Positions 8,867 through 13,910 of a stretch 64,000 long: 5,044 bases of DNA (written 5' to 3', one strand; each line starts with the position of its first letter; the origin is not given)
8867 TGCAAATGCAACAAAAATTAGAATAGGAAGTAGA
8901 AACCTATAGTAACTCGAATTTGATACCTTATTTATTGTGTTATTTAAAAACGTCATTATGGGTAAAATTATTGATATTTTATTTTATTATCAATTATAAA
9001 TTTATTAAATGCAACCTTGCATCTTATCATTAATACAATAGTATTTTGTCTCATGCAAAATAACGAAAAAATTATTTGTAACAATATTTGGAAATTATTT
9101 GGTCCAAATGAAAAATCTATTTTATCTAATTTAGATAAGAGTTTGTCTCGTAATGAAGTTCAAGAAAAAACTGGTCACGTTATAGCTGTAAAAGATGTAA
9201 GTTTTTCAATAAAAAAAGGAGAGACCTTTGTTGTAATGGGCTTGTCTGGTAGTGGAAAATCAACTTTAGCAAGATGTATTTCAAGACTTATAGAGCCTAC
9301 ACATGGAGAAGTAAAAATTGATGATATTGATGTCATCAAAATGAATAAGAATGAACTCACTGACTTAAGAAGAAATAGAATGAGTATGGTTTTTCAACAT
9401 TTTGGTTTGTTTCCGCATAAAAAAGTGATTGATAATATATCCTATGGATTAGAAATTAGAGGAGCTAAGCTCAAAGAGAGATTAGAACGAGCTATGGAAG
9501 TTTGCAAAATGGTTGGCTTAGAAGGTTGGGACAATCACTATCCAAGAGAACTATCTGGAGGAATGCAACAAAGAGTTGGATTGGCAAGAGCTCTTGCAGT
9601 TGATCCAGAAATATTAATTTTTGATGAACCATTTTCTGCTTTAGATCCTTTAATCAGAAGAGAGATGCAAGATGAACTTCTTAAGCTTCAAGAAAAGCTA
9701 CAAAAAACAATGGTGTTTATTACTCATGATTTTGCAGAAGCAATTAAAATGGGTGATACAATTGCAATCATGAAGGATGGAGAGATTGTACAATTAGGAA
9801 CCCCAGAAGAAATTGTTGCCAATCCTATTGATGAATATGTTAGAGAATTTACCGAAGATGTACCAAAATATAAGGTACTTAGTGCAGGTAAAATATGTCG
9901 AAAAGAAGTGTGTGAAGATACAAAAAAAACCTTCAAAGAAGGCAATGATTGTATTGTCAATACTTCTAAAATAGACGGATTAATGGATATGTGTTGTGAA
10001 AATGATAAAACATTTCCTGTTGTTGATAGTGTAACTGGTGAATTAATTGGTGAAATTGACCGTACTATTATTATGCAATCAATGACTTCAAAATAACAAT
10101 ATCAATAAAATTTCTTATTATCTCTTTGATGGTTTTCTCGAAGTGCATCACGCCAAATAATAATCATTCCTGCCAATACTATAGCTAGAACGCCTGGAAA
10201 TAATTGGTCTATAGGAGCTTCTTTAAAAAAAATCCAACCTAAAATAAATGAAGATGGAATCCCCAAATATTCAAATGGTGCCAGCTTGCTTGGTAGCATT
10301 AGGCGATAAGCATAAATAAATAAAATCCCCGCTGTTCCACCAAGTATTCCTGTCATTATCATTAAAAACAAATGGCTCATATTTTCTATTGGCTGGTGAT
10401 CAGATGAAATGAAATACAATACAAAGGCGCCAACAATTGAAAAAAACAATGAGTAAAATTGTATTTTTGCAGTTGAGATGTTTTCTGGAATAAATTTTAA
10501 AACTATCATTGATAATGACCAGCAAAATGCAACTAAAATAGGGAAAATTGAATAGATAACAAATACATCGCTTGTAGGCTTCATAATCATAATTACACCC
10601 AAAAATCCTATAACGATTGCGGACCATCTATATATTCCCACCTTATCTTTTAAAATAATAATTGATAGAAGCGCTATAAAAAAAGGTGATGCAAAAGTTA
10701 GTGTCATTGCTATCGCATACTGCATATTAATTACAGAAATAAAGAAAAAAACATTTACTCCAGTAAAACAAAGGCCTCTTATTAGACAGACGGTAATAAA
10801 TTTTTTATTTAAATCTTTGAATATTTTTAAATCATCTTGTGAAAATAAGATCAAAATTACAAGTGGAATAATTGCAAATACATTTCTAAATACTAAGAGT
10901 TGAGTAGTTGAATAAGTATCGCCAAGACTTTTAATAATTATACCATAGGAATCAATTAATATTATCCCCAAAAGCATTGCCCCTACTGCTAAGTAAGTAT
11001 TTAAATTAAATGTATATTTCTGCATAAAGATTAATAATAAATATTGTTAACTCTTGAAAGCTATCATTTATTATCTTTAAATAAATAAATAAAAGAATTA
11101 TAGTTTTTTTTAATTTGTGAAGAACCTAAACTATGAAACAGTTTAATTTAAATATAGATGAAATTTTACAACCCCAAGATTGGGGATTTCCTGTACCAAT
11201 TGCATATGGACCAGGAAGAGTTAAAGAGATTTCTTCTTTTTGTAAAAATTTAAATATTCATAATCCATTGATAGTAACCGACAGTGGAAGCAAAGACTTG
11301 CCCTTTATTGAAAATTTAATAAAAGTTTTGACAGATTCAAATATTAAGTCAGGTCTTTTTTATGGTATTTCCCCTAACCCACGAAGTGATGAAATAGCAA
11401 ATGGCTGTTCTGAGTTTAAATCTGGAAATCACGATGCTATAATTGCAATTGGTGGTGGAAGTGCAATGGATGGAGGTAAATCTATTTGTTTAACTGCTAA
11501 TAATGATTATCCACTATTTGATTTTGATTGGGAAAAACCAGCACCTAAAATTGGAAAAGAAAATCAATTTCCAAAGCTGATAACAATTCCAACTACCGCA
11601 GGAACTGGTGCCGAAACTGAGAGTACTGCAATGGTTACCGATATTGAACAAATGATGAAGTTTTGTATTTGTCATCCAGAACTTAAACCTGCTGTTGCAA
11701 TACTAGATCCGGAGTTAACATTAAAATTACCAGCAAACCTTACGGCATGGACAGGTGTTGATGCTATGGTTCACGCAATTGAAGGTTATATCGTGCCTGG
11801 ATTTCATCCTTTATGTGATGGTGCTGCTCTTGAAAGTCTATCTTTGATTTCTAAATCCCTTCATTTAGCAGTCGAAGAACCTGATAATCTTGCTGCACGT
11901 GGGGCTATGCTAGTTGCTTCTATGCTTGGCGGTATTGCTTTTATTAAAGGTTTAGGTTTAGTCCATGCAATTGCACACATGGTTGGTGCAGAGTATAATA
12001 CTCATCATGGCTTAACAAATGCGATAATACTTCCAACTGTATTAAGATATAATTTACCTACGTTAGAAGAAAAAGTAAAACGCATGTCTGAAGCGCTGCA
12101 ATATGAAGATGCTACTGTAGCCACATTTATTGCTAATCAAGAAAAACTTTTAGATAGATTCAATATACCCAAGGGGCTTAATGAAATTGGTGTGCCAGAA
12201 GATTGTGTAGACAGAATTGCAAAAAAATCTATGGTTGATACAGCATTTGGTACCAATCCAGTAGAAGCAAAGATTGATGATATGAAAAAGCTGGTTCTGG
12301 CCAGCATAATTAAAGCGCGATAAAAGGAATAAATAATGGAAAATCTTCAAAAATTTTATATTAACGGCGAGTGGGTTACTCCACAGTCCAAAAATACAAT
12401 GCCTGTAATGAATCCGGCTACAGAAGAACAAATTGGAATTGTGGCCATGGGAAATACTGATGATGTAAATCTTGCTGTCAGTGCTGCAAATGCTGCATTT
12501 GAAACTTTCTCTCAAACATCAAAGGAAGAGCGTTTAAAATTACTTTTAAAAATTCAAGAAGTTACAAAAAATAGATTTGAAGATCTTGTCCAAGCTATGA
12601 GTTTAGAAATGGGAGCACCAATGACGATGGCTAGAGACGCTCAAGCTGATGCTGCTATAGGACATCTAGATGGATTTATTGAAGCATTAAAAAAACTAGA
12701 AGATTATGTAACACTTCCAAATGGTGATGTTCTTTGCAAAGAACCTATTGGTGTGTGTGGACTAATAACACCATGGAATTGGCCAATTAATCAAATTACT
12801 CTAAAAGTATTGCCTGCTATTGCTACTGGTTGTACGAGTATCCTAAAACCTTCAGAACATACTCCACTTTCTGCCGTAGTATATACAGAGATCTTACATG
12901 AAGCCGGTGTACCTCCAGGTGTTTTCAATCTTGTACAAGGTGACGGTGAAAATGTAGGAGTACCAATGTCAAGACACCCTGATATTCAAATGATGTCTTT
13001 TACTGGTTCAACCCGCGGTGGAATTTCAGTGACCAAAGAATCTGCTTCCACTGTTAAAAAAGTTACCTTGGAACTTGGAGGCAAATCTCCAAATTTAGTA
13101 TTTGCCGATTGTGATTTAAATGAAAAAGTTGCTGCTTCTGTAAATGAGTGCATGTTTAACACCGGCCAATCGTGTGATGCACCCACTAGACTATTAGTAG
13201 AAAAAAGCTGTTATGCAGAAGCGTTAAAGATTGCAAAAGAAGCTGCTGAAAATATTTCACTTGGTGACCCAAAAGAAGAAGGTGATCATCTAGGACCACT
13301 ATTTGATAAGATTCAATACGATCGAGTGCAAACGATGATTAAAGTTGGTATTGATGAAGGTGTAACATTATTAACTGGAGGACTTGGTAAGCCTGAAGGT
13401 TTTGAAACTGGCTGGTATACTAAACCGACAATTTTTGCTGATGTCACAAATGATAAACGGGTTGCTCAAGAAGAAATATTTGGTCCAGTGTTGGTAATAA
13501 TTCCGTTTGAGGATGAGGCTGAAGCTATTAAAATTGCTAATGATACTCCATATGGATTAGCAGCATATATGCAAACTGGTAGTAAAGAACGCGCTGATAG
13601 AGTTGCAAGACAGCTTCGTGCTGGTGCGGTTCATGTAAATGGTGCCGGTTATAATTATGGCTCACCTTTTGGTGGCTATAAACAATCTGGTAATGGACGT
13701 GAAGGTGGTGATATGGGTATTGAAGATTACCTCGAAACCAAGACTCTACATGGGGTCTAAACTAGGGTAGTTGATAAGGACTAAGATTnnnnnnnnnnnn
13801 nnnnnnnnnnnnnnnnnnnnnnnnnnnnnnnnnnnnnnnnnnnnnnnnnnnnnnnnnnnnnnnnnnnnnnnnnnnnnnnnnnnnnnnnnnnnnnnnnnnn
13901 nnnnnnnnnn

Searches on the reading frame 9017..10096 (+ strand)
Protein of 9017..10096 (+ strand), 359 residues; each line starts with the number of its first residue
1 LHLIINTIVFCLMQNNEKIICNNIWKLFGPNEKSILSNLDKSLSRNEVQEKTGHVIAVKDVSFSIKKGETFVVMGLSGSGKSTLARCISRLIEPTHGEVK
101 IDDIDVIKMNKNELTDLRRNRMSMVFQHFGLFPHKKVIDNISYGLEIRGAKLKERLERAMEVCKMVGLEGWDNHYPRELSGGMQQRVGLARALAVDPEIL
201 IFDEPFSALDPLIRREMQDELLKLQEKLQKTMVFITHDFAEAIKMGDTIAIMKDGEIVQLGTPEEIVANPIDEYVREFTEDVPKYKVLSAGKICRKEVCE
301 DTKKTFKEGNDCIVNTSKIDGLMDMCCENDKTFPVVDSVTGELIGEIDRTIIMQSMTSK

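Call 6: search_protein_families(library=pfam, proteins=[window:9017-10096:+])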
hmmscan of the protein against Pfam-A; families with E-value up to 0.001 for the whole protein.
window:9017-10096:+ (359 aa): 2 families
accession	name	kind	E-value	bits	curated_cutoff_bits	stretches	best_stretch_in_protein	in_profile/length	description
PF00005.33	ABC_tran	-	8.8e-35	120.7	25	1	58-206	1-136/137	ABC transporter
PF13304.12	AAA_21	-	1.8e-06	28.7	27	0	176-238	235-299/304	AAA domain, putative AbiEii toxin, Type IV TA system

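Call 7: search_protein_families(library=ncbifam, proteins=[window:9017-10096:+])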
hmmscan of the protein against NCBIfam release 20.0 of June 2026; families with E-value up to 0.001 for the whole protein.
window:9017-10096:+ (359 aa): 189 families (the best 25 are shown)
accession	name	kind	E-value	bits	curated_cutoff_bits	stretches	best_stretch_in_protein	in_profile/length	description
TIGR03415.1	ABC_choXWV_ATP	equivalog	2.9e-110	368.8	483.75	1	21-342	3-326/382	choline ABC transporter ATP-binding protein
TIGR01186.1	proV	subfamily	3.9e-108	361.8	326.6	1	50-307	1-258/363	betaine/proline/choline family ABC transporter ATP-binding protein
NF007480.0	PRK10070.1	equivalog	8.9e-103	344.2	444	1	19-305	5-291/400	glycine betaine/L-proline ABC transporter ATP-binding protein ProV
TIGR03265.1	PhnT2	equivalog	3.9e-68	230.2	457.7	1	42-282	4-238/353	putative 2-aminoethylphosphonate ABC transporter ATP-binding protein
TIGR00968.1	3a0106s01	subfamily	7.7e-66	222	342.75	1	46-282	4-234/237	sulfate ABC transporter ATP-binding protein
NF040933.2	ABC_arch_GlcV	equivalog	4.7e-65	219.8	450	1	50-287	14-250/357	glucose ABC transporter ATP-binding protein GlcV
TIGR01187.1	potA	subfamily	3.1e-64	217.1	355.6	1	74-301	2-223/325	polyamine ABC transporter ATP-binding protein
NF006987.0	PRK09452.1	equivalog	4.5e-63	213.2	482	1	46-289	21-258/378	spermidine/putrescine ABC transporter ATP-binding protein PotA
NF043075.1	MMSYN1_0197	equivalog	5.1e-63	213.1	550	1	50-307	10-257/341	spermidine/putrescine ABC transporter ATP-binding protein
NF040840.2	tungstate_WtpC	equivalog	5.4e-62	210.1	440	1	57-279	15-231/347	tungstate ABC transporter ATP-binding protein WtpC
NF008653.0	PRK11650.1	subfamily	4.6e-60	203.5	432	1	49-289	10-244/357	sn-glycerol-3-phosphate ABC transporter ATP-binding protein UgpC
NF008513.0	PRK11432.1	equivalog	9.3e-59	199.1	496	1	46-282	10-240/351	ferric ABC transporter ATP-binding protein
NF007027.0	PRK09493.1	equivalog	2.5e-58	197.3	379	1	47-282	6-239/240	glutamine ABC transporter ATP-binding protein GlnQ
TIGR03258.1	PhnT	equivalog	1.1e-57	195.7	499.15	1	55-279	21-240/359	2-aminoethylphosphonate ABC transport system ATP-binding subunit PhnT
NF008105.0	PRK10851.1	equivalog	2.9e-57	194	502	1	45-286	5-244/362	sulfate/thiosulfate ABC transporter ATP-binding protein CysA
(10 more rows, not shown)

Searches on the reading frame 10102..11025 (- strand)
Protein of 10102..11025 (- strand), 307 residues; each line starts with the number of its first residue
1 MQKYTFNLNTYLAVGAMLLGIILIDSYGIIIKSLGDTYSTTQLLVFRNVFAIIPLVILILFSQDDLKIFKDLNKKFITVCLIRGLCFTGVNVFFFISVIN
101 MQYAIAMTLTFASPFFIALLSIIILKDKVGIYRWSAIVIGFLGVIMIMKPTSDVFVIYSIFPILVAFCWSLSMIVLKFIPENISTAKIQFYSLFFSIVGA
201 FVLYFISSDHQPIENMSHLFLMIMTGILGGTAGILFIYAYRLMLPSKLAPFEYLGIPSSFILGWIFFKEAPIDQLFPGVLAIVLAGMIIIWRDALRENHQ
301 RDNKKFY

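Call 6: search_protein_families(library=pfam, proteins=[window:10102-11025:-])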
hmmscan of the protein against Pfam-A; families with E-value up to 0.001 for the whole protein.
window:10102-11025:- (307 aa): 2 families
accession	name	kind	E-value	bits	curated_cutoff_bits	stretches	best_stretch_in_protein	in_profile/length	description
PF00892.27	EamA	-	3.9e-19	69.7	28.2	2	15-148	5-134/135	EamA-like transporter family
PF03151.22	TPT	-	1.7e-05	24.8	30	1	50-146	39-134/291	Triose-phosphate Transporter family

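Call 7: search_protein_families(library=ncbifam, proteins=[window:10102-11025:-])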
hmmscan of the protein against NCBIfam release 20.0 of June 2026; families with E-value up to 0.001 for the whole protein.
window:10102-11025:- (307 aa): 3 families
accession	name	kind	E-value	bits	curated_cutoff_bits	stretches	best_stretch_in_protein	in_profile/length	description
TIGR00950.1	2A78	equivalog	6.6e-15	55.2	230.2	1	28-274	5-251/264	carboxylate/amino acid/amine transporter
TIGR00688.1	rarD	equivalog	1.1e-05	25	130.15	1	35-257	24-246/256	EamA family transporter RarD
NF011959.0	PRK15430.1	equivalog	2.2e-05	23.9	540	1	40-296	35-289/296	EamA family transporter RarD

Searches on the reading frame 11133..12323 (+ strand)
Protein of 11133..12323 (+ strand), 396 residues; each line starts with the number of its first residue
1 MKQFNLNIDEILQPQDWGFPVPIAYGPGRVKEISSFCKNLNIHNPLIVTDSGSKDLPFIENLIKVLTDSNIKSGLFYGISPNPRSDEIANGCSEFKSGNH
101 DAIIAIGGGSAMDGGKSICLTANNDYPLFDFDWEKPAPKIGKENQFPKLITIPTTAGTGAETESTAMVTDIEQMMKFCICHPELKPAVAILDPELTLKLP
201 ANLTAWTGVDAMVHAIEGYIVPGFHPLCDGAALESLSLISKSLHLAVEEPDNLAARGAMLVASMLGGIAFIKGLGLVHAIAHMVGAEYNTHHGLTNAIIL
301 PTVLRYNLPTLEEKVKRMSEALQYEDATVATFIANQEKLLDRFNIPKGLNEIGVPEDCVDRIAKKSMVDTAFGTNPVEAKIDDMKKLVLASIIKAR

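Call 6: search_protein_families(library=pfam, proteins=[window:11133-12323:+])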
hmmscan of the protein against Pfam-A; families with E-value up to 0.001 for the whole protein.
window:11133-12323:+ (396 aa): 3 families
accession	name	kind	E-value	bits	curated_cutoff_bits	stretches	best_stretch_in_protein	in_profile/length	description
PF25137.1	ADH_Fe_C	-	1.5e-46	159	27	1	204-390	1-192/194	Fe-containing alcohol dehydrogenase family, C-terminal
PF00465.25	Fe-ADH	-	3.2e-41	141.2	31.3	1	21-193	2-168/168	Iron-containing alcohol dehydrogenase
PF13685.12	Fe-ADH_2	-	2.8e-07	31.1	28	1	26-124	3-99/149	Iron-containing alcohol dehydrogenase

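Call 7: search_protein_families(library=ncbifam, proteins=[window:11133-12323:+])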
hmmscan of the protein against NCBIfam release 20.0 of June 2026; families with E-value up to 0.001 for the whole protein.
window:11133-12323:+ (396 aa): 15 families
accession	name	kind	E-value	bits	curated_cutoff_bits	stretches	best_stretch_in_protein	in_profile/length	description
NF058672.1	4HyButDHCUPNE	equivalog_domain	1.6e-84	284.3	500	1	23-391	10-377/378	4-hydroxybutyrate dehydrogenase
TIGR02638.1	lactal_redase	equivalog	7.8e-81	271.8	523.15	1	25-387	12-378/379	lactaldehyde reductase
NF041833.1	Fe_ADH_ErcA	equivalog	1e-80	271.7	550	1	24-387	12-377/382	alcohol dehydrogenase-like regulatory protein ErcA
NF007911.0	PRK10624.1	equivalog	1e-73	248.5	537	1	25-387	13-377/382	lactaldehyde reductase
NF053866.1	CholDhdGbsBBac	equivalog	7.1e-71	238.9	550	1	8-387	3-386/392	choline dehydrogenase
NF010378.0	PRK13805.1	equivalog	9.7e-68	228.8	951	1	40-390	480-862/872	bifunctional acetaldehyde-CoA/alcohol dehydrogenase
NF007363.0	PRK09860.1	equivalog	1.4e-60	205.5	581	1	38-386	27-377/383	L-threonine dehydrogenase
NF050025.1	SulfAcetaldRedSarD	equivalog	4.2e-53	180.6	700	1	23-388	11-381/385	sulfoacetaldehyde reductase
NF011998.0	PRK15454.1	equivalog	1.8e-51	175.1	556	1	26-388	33-391/395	ethanolamine utilization ethanol dehydrogenase EutG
TIGR03405.1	Phn_Fe-ADH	equivalog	1e-46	159.4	423.7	1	20-375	4-351/355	iron-containing alcohol dehydrogenase PsrA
TIGR04266.1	NDMA_methanol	equivalog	1.7e-43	149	625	1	26-356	22-349/420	NDMA-dependent methanol dehydrogenase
NF011717.0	PRK15138.1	equivalog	5.2e-23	81.7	645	1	55-331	43-325/387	alcohol dehydrogenase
NF041822.1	daptide_DH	equivalog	1.1e-13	50.8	300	1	48-215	6-171/363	daptide-type RiPP biosynthesis dehydogenase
NF006941.0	PRK09423.1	subfamily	1.4e-06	27.4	336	1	25-122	13-107/367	glycerol dehydrogenase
NF002022.0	PRK00843.1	equivalog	0.00027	20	413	1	19-123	10-111/350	NAD(P)-dependent glycerol-1-phosphate dehydrogenase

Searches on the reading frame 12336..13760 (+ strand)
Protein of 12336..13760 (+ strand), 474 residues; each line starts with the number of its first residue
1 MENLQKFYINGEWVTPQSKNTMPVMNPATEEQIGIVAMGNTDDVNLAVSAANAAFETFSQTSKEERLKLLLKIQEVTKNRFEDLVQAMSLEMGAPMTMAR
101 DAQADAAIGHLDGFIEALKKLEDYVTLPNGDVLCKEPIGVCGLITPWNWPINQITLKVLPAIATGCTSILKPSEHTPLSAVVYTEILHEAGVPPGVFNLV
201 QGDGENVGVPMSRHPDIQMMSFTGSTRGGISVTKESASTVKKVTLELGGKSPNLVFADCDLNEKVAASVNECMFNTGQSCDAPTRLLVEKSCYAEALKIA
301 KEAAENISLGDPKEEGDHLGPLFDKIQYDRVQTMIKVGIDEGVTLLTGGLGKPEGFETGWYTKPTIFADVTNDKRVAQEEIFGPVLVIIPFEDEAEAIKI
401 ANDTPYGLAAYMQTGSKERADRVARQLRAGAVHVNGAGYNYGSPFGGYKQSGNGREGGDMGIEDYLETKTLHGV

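Call 6: search_protein_families(library=pfam, proteins=[window:12336-13760:+])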
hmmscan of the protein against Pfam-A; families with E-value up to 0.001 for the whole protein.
window:12336-13760:+ (474 aa): 1 family
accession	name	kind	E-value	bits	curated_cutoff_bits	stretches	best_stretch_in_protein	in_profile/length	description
PF00171.27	Aldedh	-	7e-155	516.5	23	1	13-470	1-460/461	Aldehyde dehydrogenase family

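Call 7: search_protein_families(library=ncbifam, proteins=[window:12336-13760:+])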
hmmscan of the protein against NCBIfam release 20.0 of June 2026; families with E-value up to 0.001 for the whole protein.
window:12336-13760:+ (474 aa): 41 families (the best 25 are shown)
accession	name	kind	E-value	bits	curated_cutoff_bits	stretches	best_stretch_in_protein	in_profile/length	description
TIGR02299.1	HpaE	equivalog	2.9e-132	441.7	638.35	1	6-472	2-475/488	5-carboxymethyl-2-hydroxymuconate semialdehyde dehydrogenase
TIGR01804.1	BADH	equivalog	1.7e-128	429.1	668.6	1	8-469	1-467/467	betaine-aldehyde dehydrogenase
TIGR04284.1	aldehy_Rv0768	hypoth_equivalog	2.7e-120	402.6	775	1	7-471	3-476/480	aldehyde dehydrogenase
NF010000.0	PRK13473.1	subfamily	1.5e-119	399.8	615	1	5-469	3-468/475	aminobutyraldehyde dehydrogenase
NF009725.0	PRK13252.1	equivalog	9.6e-117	390.4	593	1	3-471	5-477/488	betaine-aldehyde dehydrogenase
NF045736.1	PaDhStyDRhodo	equivalog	3e-113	378.9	800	1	6-471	4-475/479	phenylacetaldehyde dehydrogenase StyD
TIGR03216.1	OH_muco_semi_DH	equivalog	2.4e-111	372.7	693.25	1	7-470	3-476/481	2-hydroxymuconic semialdehyde dehydrogenase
TIGR01780.1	SSADH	subfamily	3.7e-109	365.6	646.35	1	24-469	1-448/448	succinate-semialdehyde dehydrogenase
NF045735.1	PaDhStyDPseudo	equivalog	3.2e-107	359.2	850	1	5-471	3-479/483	phenylacetaldehyde dehydrogenase StyD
NF050026.1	AcaldDHExaC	equivalog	7e-105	351.5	900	1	6-471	17-491/503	acetaldehyde dehydrogenase ExaC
NF007352.0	PRK09847.1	equivalog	5.3e-104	348.5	850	1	6-471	21-489/495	aldehyde dehydrogenase PuuC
NF052305.1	DioxValDhHalo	equivalog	4.8e-102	342.3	750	1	1-471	1-479/483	2,5-dioxovalerate dehydrogenase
NF042993.1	AlphKGSA_gudD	equivalog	5.8e-102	341.9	770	1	6-471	5-478/481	alpha-ketoglutaric semialdehyde dehydrogenase GucD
NF008415.0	PRK11241.1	equivalog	2.6e-100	336.4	828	1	5-471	11-478/482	NADP-dependent succinate-semialdehyde dehydrogenase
NF006916.0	PRK09407.1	equivalog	1.5e-96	324.1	521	1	16-471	30-490/526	succinic semialdehyde dehydrogenase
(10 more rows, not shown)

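Call 54: find_homologous_proteins(query=window:12336-13760:+, max_evalue=1e-100)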
Query window:12336-13760:+ (474 aa): 7999 proteins with E <= 1e-100 among 8000 candidates; the best 120 are listed.
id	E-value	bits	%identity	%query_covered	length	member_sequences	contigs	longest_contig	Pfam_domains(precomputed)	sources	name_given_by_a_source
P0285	0.0e+0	1045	97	100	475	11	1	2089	PF00171.28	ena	-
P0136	0.0e+0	1044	97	100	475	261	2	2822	PF00171.28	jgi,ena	jgi:aldehyde dehydrogenase (NAD+)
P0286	0.0e+0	1031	96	100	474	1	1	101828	PF00171.28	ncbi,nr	ncbi:aldehyde dehydrogenase family protein [Pelagibacterales bacterium]|nr:aldehyde dehydrogenase fa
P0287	6.1e-296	999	93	100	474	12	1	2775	PF00171.28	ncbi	-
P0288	1.1e-294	995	92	100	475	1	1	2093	PF00171.28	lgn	-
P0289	4.0e-294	993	91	100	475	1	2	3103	PF00171.28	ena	-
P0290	2.0e-289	978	90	100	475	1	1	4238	PF00171.28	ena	-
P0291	2.7e-289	977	90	100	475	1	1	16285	PF00171.28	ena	-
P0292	2.9e-289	977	90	100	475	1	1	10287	PF00171.28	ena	-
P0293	2.9e-289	977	90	100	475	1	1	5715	PF00171.28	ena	-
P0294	3.8e-289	977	90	100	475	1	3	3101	PF00171.28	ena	-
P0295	3.9e-289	977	90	100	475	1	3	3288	PF00171.28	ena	-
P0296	5.2e-289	977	90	100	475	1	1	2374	PF00171.28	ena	-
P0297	5.6e-289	976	90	100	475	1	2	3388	PF00171.28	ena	-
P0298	5.6e-289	976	90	100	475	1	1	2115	PF00171.28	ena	-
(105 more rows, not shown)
